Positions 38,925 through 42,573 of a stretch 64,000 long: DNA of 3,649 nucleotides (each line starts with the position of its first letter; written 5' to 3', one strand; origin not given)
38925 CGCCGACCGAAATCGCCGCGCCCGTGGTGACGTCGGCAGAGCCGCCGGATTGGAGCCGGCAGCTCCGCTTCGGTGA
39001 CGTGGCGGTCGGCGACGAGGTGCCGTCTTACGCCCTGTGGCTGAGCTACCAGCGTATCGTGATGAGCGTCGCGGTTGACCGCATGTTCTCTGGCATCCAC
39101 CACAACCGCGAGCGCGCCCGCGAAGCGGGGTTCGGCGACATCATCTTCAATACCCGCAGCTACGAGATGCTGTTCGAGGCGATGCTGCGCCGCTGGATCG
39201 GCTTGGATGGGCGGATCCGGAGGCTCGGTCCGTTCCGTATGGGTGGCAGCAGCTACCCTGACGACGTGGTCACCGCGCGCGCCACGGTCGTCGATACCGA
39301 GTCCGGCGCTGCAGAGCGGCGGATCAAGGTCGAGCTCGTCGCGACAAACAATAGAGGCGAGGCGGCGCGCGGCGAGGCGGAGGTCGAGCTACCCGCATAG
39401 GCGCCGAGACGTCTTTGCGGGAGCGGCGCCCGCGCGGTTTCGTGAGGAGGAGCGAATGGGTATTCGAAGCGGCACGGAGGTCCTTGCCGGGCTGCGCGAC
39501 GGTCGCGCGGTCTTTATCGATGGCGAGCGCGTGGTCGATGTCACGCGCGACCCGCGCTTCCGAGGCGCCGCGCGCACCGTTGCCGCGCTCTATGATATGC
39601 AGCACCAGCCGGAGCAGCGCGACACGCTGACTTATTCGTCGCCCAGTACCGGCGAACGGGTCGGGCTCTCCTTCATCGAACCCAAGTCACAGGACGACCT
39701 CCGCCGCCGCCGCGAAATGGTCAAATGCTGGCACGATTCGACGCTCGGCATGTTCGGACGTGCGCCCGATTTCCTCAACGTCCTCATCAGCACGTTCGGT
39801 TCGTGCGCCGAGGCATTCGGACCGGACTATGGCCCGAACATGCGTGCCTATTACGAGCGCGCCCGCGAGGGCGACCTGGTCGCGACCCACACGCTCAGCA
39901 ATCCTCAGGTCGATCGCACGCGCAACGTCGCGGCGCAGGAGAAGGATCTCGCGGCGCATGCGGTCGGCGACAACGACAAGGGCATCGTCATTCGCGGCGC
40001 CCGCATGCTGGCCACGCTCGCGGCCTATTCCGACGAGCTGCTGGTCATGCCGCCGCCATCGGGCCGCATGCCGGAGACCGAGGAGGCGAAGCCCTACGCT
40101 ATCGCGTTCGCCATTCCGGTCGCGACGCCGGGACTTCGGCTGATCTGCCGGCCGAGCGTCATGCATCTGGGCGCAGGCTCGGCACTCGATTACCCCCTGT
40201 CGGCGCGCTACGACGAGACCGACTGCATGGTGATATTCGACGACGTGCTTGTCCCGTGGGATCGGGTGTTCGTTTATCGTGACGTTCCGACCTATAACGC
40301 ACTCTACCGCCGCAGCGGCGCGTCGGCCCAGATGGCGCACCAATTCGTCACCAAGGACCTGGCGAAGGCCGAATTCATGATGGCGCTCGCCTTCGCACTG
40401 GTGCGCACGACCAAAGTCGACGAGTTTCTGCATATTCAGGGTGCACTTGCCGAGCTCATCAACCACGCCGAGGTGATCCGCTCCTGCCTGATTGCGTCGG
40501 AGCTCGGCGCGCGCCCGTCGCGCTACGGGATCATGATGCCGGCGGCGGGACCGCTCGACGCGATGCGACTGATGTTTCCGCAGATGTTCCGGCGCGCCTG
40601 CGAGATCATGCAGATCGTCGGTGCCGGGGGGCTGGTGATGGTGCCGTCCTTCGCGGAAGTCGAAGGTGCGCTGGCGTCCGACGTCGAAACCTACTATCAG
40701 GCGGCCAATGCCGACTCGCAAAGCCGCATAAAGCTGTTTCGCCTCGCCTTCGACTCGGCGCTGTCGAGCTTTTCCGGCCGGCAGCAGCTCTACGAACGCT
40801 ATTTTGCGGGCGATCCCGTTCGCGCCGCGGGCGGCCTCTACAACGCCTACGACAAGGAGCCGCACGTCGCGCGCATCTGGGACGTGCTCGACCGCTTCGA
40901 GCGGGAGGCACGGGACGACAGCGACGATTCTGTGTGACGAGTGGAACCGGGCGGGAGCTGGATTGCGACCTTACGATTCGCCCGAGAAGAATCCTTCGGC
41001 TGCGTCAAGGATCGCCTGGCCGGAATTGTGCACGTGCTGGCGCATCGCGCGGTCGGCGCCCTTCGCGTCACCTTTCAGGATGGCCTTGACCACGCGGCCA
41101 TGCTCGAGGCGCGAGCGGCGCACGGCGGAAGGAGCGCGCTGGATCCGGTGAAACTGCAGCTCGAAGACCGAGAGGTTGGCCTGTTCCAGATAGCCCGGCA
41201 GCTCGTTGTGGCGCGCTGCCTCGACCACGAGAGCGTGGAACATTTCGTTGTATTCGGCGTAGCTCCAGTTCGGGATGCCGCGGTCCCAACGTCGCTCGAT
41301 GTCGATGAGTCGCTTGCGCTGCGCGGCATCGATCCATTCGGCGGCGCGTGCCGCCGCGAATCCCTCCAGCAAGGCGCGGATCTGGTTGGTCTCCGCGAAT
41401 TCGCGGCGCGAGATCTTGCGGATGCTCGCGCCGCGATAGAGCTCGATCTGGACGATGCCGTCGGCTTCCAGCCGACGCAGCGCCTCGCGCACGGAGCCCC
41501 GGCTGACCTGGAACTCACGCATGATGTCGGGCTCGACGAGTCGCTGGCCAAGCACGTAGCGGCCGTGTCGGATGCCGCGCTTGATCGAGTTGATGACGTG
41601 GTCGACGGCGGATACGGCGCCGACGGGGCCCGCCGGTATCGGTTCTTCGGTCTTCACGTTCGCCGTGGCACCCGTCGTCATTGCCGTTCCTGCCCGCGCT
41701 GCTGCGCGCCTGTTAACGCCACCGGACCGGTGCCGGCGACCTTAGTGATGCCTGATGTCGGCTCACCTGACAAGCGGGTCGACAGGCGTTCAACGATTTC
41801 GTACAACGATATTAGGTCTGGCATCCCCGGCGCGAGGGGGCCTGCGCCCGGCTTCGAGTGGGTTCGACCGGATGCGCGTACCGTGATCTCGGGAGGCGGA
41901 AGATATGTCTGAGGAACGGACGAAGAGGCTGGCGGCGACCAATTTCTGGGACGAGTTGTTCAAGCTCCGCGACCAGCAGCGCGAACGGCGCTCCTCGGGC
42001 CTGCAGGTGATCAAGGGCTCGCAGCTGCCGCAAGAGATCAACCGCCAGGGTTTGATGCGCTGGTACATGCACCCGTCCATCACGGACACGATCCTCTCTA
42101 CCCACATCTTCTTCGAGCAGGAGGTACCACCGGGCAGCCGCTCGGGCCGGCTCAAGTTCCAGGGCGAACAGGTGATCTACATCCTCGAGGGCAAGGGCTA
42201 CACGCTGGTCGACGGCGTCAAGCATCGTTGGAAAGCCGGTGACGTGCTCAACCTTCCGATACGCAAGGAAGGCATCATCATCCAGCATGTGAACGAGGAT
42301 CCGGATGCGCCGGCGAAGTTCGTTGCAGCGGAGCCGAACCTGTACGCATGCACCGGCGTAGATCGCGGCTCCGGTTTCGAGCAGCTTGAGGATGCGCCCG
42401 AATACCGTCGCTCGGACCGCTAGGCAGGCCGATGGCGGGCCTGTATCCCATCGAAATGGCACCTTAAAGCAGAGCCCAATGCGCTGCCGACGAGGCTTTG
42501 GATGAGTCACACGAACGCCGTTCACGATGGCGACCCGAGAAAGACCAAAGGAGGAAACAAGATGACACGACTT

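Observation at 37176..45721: Paralogous cytoplasmic BNR/Asp-box beta-propeller proteins embedded in an aromatic/CoA catabolic cluster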

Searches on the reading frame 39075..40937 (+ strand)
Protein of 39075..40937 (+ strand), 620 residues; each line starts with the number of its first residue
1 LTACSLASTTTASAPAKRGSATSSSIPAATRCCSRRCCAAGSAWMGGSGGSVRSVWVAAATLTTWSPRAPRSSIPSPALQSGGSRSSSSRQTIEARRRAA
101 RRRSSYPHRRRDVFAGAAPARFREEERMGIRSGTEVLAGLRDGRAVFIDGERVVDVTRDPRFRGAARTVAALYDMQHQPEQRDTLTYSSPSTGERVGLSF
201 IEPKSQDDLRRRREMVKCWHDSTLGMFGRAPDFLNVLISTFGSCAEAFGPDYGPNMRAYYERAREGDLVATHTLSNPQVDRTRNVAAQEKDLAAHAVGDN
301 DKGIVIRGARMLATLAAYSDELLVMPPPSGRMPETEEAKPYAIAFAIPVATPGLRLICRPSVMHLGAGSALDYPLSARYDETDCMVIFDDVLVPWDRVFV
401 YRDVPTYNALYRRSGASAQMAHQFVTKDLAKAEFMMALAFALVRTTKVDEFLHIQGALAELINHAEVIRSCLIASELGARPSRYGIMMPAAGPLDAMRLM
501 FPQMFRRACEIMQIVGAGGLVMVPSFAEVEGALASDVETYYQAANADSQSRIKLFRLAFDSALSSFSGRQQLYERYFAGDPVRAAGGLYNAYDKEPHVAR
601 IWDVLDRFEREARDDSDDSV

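Call 10: search_protein_families(library=pfam, proteins=[window:39075-40937:+], max_evalue=0.001)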
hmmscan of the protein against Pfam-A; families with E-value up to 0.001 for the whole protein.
window:39075-40937:+ (620 aa): 2 families
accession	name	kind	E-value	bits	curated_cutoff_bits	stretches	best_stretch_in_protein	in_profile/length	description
PF11794.13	HpaB_N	-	2.2e-91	306.7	35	1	135-400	4-270/270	4-hydroxyphenylacetate 3-hydroxylase N terminal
PF03241.18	HpaB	-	1e-53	181.9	25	1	408-603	2-199/202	4-hydroxyphenylacetate 3-hydroxylase C terminal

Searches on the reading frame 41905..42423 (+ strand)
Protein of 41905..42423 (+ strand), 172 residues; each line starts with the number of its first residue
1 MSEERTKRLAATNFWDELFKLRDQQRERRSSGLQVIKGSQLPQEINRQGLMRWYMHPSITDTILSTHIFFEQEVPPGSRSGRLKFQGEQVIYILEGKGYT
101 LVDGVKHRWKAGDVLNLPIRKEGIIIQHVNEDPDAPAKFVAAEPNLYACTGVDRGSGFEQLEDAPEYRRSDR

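Call 10: search_protein_families(library=pfam, proteins=[window:41905-42423:+], max_evalue=0.001)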
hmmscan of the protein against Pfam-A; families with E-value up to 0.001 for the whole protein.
window:41905-42423:+ (172 aa): 1 family
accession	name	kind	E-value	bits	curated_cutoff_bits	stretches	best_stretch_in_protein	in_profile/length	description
PF07883.17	Cupin_2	-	2.7e-06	27.4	27.2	1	71-118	2-49/70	Cupin domain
